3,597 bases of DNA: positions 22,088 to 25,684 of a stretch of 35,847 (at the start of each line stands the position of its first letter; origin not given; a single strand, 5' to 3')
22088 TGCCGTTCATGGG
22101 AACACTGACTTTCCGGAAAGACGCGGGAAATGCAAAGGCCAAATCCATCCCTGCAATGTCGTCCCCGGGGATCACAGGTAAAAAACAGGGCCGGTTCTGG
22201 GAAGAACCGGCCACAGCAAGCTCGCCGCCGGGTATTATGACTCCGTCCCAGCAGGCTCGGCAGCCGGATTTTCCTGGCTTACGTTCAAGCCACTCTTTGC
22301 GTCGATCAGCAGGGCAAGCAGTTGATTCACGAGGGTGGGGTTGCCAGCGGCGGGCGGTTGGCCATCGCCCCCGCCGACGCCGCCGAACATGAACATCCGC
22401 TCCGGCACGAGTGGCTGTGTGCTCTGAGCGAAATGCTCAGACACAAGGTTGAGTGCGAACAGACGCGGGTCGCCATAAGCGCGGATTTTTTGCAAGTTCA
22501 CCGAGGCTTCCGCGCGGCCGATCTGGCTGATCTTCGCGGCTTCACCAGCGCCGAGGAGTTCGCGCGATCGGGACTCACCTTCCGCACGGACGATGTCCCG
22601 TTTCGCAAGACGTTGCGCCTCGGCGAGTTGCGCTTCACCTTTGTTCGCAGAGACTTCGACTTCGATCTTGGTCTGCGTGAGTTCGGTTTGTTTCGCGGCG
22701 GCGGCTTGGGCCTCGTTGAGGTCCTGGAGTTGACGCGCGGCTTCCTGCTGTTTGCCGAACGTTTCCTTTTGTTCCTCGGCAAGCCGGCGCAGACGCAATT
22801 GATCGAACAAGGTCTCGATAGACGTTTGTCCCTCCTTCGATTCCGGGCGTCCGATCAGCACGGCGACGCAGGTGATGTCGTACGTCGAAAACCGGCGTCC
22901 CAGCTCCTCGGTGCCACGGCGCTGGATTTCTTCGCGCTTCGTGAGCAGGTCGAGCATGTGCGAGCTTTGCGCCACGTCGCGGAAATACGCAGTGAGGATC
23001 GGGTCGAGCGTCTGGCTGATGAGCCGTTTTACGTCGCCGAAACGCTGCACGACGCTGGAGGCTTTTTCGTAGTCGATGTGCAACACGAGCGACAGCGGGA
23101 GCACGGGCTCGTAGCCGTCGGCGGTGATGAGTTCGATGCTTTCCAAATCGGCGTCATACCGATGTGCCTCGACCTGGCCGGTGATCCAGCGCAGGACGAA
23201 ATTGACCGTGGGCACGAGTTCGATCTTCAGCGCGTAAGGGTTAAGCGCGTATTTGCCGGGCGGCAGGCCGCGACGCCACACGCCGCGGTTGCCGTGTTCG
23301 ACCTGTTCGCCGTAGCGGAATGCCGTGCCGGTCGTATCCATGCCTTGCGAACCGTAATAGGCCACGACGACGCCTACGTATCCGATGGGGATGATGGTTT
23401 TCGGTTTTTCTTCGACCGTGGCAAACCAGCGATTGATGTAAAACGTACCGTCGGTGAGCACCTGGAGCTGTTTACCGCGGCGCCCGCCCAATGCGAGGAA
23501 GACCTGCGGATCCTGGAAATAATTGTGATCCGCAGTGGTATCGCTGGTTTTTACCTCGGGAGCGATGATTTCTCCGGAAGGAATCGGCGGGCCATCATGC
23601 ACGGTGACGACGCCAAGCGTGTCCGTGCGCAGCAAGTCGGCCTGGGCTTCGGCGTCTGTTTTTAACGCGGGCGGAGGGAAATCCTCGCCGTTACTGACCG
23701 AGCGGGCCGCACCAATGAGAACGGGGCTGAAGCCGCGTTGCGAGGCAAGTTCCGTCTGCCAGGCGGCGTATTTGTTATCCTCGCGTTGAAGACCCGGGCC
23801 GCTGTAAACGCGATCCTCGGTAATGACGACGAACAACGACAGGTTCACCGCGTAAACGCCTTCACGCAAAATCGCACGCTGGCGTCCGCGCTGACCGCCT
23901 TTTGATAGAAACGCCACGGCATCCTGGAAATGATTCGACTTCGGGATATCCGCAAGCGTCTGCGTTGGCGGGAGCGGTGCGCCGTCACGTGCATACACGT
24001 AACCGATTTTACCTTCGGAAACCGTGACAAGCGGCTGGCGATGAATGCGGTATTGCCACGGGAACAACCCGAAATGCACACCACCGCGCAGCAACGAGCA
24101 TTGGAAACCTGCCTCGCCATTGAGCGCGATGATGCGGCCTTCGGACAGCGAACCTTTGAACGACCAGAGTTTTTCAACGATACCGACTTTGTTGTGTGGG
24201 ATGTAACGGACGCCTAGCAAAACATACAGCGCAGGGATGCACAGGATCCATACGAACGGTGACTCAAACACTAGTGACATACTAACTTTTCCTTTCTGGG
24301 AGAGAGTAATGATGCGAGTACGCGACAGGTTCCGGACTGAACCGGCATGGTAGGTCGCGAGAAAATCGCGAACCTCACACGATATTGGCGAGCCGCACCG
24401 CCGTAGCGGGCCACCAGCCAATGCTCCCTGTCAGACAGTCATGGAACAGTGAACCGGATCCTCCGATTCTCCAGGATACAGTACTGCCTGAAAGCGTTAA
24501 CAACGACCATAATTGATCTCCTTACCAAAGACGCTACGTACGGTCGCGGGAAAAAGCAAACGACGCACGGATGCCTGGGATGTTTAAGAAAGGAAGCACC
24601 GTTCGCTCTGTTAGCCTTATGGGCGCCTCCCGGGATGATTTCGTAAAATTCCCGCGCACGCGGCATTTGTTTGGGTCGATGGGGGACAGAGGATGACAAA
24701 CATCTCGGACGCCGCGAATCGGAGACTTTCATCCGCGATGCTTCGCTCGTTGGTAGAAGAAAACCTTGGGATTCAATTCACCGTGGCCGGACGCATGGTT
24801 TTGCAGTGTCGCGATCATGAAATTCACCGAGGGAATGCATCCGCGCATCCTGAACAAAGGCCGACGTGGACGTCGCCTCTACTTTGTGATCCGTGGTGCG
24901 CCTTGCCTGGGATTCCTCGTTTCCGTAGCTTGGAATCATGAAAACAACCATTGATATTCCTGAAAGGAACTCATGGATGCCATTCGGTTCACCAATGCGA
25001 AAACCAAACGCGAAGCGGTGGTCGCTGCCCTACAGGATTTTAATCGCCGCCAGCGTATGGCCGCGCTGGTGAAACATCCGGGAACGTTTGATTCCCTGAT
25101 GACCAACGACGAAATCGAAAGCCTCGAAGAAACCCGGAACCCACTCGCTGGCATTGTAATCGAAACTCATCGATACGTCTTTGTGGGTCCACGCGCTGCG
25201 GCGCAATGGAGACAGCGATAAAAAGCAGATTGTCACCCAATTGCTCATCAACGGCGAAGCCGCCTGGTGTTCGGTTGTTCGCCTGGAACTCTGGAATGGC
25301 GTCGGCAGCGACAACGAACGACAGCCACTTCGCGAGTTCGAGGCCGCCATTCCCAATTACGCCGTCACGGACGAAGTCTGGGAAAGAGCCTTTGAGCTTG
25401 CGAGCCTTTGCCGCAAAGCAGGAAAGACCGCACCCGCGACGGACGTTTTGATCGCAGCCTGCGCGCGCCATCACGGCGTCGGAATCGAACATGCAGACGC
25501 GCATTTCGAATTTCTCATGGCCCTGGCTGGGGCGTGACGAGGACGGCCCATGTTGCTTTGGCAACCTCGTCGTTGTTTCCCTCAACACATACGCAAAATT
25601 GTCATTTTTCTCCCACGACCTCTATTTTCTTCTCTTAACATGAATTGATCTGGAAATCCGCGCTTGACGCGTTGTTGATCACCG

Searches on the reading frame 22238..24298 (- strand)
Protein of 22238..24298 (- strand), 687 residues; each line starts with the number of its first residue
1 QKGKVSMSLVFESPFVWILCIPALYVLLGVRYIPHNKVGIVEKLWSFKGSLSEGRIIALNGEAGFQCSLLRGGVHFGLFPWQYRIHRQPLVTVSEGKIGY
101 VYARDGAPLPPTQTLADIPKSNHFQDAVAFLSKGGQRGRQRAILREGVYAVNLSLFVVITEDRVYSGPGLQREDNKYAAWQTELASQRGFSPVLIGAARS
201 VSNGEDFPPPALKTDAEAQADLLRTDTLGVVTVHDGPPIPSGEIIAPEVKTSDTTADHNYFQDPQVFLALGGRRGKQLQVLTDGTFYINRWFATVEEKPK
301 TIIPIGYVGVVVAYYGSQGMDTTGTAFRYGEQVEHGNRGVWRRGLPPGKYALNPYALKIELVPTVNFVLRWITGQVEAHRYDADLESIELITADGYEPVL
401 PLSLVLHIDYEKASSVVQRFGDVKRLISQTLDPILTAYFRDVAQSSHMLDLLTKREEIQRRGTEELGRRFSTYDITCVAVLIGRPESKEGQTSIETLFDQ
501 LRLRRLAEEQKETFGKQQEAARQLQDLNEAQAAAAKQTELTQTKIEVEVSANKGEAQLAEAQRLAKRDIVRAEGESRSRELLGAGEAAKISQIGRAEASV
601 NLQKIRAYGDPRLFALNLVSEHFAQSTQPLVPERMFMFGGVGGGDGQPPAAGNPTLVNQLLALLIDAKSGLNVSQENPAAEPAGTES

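Call 73: search_protein_families(library=pfam, proteins=[window:22238-24298:-], max_evalue=0.0001)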
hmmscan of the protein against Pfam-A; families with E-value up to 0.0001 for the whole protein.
window:22238-24298:- (687 aa): 1 family
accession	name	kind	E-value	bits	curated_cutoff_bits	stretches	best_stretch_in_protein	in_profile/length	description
PF01145.31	Band_7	-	1.9e-10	41.6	23.6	1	302-498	2-159/176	SPFH domain / Band 7 family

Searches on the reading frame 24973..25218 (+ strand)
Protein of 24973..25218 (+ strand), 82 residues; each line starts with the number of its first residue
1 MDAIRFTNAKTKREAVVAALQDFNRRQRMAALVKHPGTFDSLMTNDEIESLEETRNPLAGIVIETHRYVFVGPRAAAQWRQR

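Call 4: search_protein_families(library=pfam, proteins=[window:24973-25218:+], max_evalue=1)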
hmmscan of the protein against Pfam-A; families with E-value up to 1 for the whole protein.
window:24973-25218:+ (82 aa): 3 families
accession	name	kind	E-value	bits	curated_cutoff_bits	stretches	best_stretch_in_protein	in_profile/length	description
PF09957.15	VapB_antitoxin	-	5.8e-05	23.3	23.4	1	2-28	14-40/47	Bacterial antitoxin of type II TA system, VapB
PF02604.26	PhdYeFM_antitox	-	0.14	12.4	29.8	1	12-44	34-66/74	Antitoxin Phd_YefM, type II toxin-antitoxin system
PF19960.5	EAD7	-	0.18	12.1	32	1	6-35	27-56/62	Effector-associated domain 7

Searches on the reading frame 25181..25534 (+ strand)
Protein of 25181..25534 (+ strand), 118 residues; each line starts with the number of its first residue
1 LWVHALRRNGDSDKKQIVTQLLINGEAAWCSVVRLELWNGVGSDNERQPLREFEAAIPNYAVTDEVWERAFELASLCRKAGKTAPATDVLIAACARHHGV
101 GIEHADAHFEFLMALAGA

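Call 4: search_protein_families(library=pfam, proteins=[window:25181-25534:+], max_evalue=1)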
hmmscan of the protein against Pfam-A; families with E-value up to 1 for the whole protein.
window:25181-25534:+ (118 aa): 1 family
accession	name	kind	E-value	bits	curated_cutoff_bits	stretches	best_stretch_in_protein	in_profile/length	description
PF01850.27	PIN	-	1.8e-06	29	23.6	1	3-109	9-114/120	PIN domain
